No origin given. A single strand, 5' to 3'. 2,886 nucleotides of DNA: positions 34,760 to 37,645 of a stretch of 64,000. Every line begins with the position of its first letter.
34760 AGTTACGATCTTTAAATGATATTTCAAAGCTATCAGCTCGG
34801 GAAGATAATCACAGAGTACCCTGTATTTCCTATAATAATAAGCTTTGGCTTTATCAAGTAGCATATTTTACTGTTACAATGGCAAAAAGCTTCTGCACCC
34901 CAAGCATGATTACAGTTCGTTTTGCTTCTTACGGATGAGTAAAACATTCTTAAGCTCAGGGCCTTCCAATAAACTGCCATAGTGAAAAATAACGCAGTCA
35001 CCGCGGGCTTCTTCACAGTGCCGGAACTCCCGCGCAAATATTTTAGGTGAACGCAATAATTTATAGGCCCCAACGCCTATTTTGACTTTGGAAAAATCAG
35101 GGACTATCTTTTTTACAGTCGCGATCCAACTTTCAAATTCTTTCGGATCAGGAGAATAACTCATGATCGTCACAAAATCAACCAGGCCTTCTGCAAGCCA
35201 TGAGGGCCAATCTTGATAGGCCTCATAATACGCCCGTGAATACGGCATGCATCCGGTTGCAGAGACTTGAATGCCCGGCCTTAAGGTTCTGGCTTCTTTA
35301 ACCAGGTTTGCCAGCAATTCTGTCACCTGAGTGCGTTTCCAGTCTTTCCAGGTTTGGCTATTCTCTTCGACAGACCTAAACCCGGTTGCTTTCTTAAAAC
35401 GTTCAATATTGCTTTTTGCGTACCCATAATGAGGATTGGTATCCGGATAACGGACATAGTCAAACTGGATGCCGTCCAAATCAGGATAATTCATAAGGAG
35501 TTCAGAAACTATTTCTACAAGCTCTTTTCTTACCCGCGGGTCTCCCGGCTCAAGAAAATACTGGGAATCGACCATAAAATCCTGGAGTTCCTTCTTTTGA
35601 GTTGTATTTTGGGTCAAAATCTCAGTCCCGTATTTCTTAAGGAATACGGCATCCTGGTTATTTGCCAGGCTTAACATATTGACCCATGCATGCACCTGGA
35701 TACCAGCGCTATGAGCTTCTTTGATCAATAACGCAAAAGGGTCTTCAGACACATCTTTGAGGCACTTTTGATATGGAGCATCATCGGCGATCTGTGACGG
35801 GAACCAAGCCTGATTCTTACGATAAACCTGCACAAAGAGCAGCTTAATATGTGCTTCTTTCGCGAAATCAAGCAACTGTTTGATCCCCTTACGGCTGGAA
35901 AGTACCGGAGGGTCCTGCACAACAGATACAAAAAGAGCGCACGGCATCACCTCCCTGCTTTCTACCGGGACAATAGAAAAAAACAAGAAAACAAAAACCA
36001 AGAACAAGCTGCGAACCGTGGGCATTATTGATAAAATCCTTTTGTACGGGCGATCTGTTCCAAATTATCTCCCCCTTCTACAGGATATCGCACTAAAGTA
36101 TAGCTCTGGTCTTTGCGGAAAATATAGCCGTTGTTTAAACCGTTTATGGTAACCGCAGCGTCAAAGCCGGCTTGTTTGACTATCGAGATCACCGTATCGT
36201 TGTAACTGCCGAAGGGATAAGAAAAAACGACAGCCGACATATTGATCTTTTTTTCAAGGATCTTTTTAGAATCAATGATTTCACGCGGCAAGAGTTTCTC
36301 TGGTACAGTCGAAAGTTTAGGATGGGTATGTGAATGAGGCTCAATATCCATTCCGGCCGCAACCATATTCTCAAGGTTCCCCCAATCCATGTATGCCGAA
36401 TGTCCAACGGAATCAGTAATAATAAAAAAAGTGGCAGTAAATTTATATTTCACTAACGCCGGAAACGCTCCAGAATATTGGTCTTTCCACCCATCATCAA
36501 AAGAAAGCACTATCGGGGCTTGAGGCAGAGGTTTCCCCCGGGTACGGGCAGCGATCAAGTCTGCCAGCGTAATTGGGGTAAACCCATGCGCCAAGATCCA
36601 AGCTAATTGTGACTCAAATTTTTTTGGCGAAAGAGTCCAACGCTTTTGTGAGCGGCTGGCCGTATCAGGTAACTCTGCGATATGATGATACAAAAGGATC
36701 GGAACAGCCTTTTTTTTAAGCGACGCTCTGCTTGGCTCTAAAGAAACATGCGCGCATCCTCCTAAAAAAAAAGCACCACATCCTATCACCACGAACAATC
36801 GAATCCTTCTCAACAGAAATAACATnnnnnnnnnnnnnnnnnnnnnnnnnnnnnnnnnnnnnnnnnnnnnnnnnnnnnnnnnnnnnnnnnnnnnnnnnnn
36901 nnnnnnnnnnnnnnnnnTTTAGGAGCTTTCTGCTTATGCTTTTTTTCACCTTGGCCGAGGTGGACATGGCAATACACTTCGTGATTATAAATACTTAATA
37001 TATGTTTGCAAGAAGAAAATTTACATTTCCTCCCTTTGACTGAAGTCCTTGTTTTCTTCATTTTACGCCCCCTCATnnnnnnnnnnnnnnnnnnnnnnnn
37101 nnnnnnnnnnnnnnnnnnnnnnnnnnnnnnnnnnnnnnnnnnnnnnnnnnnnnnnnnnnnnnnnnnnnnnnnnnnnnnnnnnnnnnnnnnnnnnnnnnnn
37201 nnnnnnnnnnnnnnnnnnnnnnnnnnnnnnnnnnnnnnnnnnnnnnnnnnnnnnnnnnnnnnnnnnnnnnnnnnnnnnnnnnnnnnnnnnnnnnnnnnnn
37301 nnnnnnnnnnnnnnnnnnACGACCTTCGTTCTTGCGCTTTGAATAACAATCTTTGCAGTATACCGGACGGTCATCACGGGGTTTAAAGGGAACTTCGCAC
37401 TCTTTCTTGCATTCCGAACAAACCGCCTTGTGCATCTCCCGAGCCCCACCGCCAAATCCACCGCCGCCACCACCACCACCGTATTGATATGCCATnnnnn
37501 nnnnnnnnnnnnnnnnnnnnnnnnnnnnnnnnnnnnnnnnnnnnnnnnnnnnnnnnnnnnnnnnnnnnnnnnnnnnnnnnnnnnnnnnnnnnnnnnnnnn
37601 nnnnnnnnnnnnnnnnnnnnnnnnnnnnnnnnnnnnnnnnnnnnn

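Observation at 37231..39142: Cold-shock/RNA-chaperone island: CspA flanked by two paralogous tiny Gly-rich CxxC-x17-CxxC zinc-ribbon proteins and an Arg-rich disordered protein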

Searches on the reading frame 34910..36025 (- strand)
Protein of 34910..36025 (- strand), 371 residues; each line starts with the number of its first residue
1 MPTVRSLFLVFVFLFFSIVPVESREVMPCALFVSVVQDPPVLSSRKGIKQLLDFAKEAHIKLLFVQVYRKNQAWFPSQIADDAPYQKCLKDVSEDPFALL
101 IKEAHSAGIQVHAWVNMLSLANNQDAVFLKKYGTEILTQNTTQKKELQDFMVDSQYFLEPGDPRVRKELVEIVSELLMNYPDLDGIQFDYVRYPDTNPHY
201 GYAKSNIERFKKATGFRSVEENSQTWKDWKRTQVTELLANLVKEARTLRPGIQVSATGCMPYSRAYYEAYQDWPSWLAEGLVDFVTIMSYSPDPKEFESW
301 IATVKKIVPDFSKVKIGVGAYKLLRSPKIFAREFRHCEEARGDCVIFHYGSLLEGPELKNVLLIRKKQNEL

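Call 58: search_protein_families(library=pfam, max_evalue=0.00001, proteins=[window:34910-36025:-])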
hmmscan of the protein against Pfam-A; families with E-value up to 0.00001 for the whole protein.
window:34910-36025:- (371 aa): 2 families
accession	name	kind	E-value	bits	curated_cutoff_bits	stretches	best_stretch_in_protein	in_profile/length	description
PF02638.21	GHL10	-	7.8e-33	114.3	27.9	1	50-294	23-265/311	Glycosyl hydrolase-like 10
PF13200.12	DUF4015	-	2.1e-06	27.5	27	1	43-205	10-162/313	Putative glycosyl hydrolase domain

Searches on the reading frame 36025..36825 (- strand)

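Call 58: search_protein_families(library=pfam, max_evalue=0.00001, proteins=[window:36025-36825:-])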
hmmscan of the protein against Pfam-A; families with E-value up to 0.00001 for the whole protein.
window:36025-36825:- (266 aa): 1 family
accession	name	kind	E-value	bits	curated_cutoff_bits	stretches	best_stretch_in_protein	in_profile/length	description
PF01522.26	Polysacc_deac_1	-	4.5e-27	94.9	23.1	1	99-223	3-123/124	Polysaccharide deacetylase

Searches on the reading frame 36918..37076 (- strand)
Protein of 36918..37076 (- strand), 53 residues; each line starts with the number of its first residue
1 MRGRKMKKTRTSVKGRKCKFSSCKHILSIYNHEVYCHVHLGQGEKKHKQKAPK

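Call 3: search_protein_families(library=pfam, max_evalue=1, proteins=[window:36918-37076:-])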
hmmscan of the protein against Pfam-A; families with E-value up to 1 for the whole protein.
seq(53 aa): 0 families

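Call 4: search_protein_families(library=ncbifam, max_evalue=1, proteins=[window:36918-37076:-])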
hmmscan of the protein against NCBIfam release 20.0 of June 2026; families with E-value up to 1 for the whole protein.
seq(53 aa): 0 families

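Call 56: search_solved_structures(query=window:36918-37061:-, max_evalue=10, show_alignments=2)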
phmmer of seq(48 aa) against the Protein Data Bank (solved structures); distinct sequences matched with E-value up to 10: 0.

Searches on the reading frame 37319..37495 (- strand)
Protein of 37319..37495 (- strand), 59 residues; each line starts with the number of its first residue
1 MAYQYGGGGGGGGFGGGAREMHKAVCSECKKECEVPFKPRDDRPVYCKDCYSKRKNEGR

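Call 3: search_protein_families(library=pfam, max_evalue=1, proteins=[window:37319-37495:-])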
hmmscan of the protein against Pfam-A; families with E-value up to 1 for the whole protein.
seq(59 aa): 5 families
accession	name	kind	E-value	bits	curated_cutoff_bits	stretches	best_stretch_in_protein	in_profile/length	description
PF23477.1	zf_Tbcl_2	-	3.2e-19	68.8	27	1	19-55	1-37/37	Probable treble clef zinc finger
PF04879.21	Molybdop_Fe4S4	-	0.059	13.8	22.7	1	22-59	4-41/55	Molybdopterin oxidoreductase Fe4S4 domain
PF00412.28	LIM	-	0.077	13.7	22.9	1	25-54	28-57/58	LIM domain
PF14599.11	zinc_ribbon_6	-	0.22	11.9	27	0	20-52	26-55/59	Zinc-ribbon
PF25720.1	Herpes_ORF28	-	0.25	11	40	1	24-54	19-49/233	Herpesvirus ORF28 domain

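Call 4: search_protein_families(library=ncbifam, max_evalue=1, proteins=[window:37319-37495:-])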
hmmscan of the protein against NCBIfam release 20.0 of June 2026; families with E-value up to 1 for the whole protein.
seq(59 aa): 1 family
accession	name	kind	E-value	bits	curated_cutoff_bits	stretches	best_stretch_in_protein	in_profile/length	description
TIGR04272.1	cxxc_cxxc_Mbark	domain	4.5e-19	67.9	36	1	19-55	1-37/37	CxxC-x17-CxxC domain-containing protein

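Call 9: find_homologous_proteins(query=window:37319-37495:-)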
Query seq(59 aa) (59 aa): 453 proteins with E <= 0.001 among 454 candidates; the best 120 are listed.
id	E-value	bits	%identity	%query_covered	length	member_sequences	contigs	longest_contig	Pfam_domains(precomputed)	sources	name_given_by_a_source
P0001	7.2e-28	114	93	69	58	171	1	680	PF23477.2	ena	-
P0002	2.0e-27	112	93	69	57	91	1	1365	PF23477.2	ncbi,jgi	jgi:CxxC-x17-CxxC domain-containing protein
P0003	4.1e-27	111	93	69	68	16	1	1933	PF23477.2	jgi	-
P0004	2.5e-26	109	94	88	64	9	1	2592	PF23477.2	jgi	jgi:CxxC-x17-CxxC domain-containing protein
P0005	2.7e-26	109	95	69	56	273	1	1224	PF23477.2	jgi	-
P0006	4.6e-26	108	88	69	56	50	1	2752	PF23477.2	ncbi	ncbi:MAG: CxxC-x17-CxxC domain-containing protein [Candidatus Omnitrophota bacterium]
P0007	4.7e-26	108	90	69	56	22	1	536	PF23477.2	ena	-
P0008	1.3e-25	106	90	71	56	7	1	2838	PF23477.2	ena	-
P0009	1.5e-25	106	93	73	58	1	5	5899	PF23477.2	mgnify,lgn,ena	mgnify:FL=1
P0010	1.7e-25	106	88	73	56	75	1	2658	PF23477.2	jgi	-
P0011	2.1e-25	106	88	69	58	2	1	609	PF23477.2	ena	-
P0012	2.3e-25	106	83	69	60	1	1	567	PF23477.2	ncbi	-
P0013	6.0e-25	104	88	69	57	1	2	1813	PF23477.2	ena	-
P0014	8.3e-25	104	95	71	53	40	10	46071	PF23477.2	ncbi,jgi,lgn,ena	-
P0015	8.9e-25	104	93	69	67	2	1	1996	PF23477.2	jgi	-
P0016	1.2e-24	103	88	69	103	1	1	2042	PF23477.2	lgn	-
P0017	2.3e-24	102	84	73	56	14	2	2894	PF23477.2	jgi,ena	jgi:CxxC-x17-CxxC domain-containing protein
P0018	3.0e-24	102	95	69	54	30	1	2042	PF23477.2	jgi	-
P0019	3.3e-24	102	82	76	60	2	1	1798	PF23477.2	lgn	-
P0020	5.6e-24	101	93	71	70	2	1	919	PF23477.2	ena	-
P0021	5.8e-24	101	85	69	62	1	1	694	PF23477.2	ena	-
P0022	5.8e-24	101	80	100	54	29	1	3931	PF23477.2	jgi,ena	-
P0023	6.3e-24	101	87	66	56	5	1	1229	PF23477.2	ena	-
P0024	7.1e-24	101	93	73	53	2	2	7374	PF23477.2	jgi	jgi:CxxC-x17-CxxC domain-containing protein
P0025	7.5e-24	101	90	69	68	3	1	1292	PF23477.2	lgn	-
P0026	7.8e-24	101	90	69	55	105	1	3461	PF23477.2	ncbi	-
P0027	1.2e-23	100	90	69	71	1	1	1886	PF23477.2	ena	-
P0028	1.2e-23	100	88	69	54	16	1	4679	PF23477.2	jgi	jgi:CxxC-x17-CxxC domain-containing protein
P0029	1.3e-23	100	93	73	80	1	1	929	PF23477.2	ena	-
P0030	2.9e-23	99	95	69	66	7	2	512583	PF23477.2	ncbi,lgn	-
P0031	2.9e-23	99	83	71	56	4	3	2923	PF23477.2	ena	-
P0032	3.1e-23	99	83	69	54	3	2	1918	PF23477.2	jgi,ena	-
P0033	3.3e-23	99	90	69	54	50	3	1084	PF23477.2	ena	-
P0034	4.2e-23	98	88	69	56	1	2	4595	PF23477.2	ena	-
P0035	4.5e-23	98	85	69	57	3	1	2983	PF23477.2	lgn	-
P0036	4.5e-23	98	76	71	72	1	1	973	PF23477.2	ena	-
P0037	4.5e-23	98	80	100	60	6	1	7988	PF23477.2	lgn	-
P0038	4.5e-23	98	86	85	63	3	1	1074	PF23477.2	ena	-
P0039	4.7e-23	98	85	69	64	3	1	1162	PF23477.2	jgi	jgi:CxxC-x17-CxxC domain-containing protein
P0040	8.0e-23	98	85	69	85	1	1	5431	PF23477.2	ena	-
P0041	8.0e-23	98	85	69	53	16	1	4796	PF23477.2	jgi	-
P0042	9.2e-23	97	83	71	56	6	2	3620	PF23477.2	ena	-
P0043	9.3e-23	97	88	68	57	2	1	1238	PF23477.2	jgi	jgi:CxxC-x17-CxxC domain-containing protein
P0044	9.9e-23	97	90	69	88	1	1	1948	PF23477.2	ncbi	-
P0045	1.2e-22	97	80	69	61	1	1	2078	PF23477.2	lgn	-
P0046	1.2e-22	97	76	100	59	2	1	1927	PF23477.2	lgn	-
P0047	1.3e-22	97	88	69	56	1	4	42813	PF23477.2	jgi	jgi:CxxC-x17-CxxC domain-containing protein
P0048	1.4e-22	97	76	71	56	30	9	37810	PF23477.2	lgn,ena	-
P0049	1.5e-22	97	73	100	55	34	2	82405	PF23477.2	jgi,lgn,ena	-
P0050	2.3e-22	96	85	69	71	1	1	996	PF23477.2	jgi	jgi:CxxC-x17-CxxC domain-containing protein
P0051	2.4e-22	96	84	86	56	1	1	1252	PF23477.2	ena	-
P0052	3.5e-22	96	83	69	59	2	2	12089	PF23477.2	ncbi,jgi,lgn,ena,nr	ncbi:MAG TPA: CxxC-x17-CxxC domain-containing protein [Candidatus Margulisiibacteriota bacterium]|nr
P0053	4.0e-22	95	86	61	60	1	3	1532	PF23477.2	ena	-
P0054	4.0e-22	95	73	100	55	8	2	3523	PF23477.2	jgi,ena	-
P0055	4.1e-22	95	78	69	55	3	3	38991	PF23477.2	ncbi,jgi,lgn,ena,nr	ncbi:MAG: DNA-directed RNA polymerase [Omnitrophica bacterium RIFCSPLOWO2_01_FULL_45_10]|nr:MAG: DNA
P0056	4.1e-22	95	73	100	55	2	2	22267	PF23477.2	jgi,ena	-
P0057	4.5e-22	95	78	100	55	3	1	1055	PF23477.2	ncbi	-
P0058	4.6e-22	95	84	64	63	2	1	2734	PF23477.2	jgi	jgi:CxxC-x17-CxxC domain-containing protein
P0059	4.9e-22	95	84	63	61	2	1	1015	PF23477.2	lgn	-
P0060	5.7e-22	95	80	69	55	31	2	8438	PF23477.2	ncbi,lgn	-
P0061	5.7e-22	95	85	69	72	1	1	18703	PF23477.2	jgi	jgi:CxxC-x17-CxxC domain-containing protein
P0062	5.7e-22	95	81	63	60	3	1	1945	PF23477.2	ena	-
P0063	5.9e-22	95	78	69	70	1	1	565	PF23477.2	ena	-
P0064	6.8e-22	95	80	69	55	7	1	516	PF23477.2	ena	-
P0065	6.9e-22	95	85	69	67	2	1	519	PF23477.2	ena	-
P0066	8.0e-22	94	85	69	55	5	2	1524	PF23477.2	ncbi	-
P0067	8.8e-22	94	79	88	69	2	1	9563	PF23477.2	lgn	-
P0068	9.0e-22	94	83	69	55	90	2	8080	PF23477.2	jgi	-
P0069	9.0e-22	94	84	73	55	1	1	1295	PF23477.2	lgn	-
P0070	1.0e-21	94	85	69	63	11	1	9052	PF23477.2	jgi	-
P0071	1.2e-21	94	83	69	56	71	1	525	PF23477.2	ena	-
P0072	1.2e-21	94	83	69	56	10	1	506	PF23477.2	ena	-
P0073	1.3e-21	94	84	64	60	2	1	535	PF23477.2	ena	-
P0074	1.3e-21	94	85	69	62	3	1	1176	PF23477.2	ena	-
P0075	1.4e-21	94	76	100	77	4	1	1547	PF23477.2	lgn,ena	-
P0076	1.4e-21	94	83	69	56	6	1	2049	PF23477.2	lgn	-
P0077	1.7e-21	93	83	69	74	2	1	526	PF23477.2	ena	-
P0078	1.8e-21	93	76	71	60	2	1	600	PF23477.2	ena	-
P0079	3.2e-21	93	75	93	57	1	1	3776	PF23477.2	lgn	-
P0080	3.3e-21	92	77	73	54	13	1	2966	PF23477.2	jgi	jgi:CxxC-x17-CxxC domain-containing protein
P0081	3.6e-21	92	76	69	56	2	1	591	PF23477.2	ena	-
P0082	4.4e-21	92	84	73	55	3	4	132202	PF23477.2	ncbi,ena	ncbi:MAG: CxxC-x17-CxxC domain-containing protein [Candidatus Omnitrophota bacterium]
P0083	4.6e-21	92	71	100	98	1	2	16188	PF23477.2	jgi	jgi:CxxC-x17-CxxC domain-containing protein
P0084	4.7e-21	92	80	69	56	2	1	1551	PF23477.2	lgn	-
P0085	4.7e-21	92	73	100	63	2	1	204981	PF23477.2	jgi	jgi:CxxC-x17-CxxC domain-containing protein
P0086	4.9e-21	92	83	69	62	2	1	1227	PF23477.2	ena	-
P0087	4.9e-21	92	84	73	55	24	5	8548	PF23477.2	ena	-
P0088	4.9e-21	92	83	81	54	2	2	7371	PF23477.2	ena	-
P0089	5.0e-21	92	80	69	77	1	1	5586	PF23477.2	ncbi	-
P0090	5.2e-21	92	83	69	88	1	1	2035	PF23477.2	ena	-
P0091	5.6e-21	92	73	100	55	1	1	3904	PF23477.2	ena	-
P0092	6.7e-21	92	76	93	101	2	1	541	PF23477.2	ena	-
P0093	7.6e-21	91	81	63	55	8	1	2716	PF23477.2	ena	-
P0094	8.3e-21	91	71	100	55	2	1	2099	PF23477.2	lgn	-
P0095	8.8e-21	91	80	69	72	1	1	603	PF23477.2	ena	-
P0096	8.9e-21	91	85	69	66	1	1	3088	PF23477.2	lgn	-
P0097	9.1e-21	91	84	64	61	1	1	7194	PF23477.2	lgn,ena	-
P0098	1.0e-20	91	82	64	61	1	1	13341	PF23477.2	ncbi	-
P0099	1.0e-20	91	69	100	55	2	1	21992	PF23477.2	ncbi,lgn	-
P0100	1.1e-20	91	78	69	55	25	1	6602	PF23477.2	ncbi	-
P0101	1.1e-20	91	76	69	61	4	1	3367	PF23477.2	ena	-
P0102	1.2e-20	91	78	68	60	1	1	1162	PF23477.2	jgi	-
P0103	1.3e-20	91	82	83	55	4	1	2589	PF23477.2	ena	-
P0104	1.3e-20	91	85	69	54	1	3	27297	PF23477.2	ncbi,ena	-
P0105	1.3e-20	91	71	100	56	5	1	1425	PF23477.2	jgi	-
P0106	1.5e-20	90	83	68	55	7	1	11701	PF23477.2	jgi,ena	jgi:CxxC-x17-CxxC domain-containing protein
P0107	1.5e-20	90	69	100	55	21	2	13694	PF23477.2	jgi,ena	jgi:CxxC-x17-CxxC domain-containing protein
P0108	1.6e-20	90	84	64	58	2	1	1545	PF23477.2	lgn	-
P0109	1.6e-20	90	80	69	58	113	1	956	PF23477.2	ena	-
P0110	1.9e-20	90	84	63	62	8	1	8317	PF23477.2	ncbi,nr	ncbi:MAG: hypothetical protein HYZ93_04095 [Candidatus Omnitrophica bacterium]|nr:hypothetical prote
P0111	1.9e-20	90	84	64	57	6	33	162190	PF23477.2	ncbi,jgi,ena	jgi:CxxC-x17-CxxC domain-containing protein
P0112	2.3e-20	90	83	69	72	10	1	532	PF23477.2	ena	-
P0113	2.4e-20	90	85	69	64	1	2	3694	PF23477.2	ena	-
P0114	2.8e-20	90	78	69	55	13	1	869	PF23477.2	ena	-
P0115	2.8e-20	90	83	69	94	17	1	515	PF23477.2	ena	-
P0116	2.9e-20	90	76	86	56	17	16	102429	PF23477.2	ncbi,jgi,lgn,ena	ncbi:MAG: CxxC-x17-CxxC domain-containing protein [Candidatus Omnitrophota bacterium]|jgi:CxxC-x17-C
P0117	3.1e-20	89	85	69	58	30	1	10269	PF23477.2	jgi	-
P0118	3.3e-20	89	71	71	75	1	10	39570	PF23477.2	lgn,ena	-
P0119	3.4e-20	89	85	69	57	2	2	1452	PF23477.2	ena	-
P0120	3.6e-20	89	80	69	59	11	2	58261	PF23477.2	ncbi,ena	-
